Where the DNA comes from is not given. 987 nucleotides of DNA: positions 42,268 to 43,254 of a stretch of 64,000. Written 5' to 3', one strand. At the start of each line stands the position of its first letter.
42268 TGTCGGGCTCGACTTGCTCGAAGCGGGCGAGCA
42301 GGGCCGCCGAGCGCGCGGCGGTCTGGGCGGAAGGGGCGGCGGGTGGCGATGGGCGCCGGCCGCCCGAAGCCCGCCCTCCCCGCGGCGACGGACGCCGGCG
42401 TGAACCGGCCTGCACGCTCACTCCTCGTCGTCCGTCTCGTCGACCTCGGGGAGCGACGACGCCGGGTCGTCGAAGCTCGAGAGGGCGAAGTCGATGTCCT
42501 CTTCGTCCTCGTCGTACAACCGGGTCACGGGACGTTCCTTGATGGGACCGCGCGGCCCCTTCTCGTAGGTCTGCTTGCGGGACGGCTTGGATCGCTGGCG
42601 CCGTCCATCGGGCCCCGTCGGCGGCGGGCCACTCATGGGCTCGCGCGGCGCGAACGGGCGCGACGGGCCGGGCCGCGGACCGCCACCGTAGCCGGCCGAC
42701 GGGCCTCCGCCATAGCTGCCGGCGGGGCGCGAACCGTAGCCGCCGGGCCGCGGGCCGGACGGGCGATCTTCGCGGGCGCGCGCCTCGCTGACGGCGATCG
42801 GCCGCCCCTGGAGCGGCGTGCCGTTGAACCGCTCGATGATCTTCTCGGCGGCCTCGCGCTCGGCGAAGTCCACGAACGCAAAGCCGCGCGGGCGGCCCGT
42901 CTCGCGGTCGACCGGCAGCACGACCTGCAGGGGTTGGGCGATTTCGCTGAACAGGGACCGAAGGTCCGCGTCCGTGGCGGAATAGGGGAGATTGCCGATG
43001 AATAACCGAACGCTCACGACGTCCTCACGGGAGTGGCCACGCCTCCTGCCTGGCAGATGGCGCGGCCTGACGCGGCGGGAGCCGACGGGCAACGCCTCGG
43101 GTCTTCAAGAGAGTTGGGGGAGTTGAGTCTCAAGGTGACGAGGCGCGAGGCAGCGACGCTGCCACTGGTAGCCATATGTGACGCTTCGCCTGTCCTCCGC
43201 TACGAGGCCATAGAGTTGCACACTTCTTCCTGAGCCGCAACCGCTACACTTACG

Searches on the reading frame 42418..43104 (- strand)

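Call 10: search_protein_families(library=pfam, proteins=[window:42418-43104:-], max_evalue=0.001)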
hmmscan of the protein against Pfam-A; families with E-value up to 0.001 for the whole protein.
window:42418-43104:- (228 aa): 1 family
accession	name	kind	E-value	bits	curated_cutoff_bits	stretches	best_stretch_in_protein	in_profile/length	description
PF00076.28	RRM_1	-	7e-21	74.3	20.7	1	34-103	1-69/70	RNA recognition motif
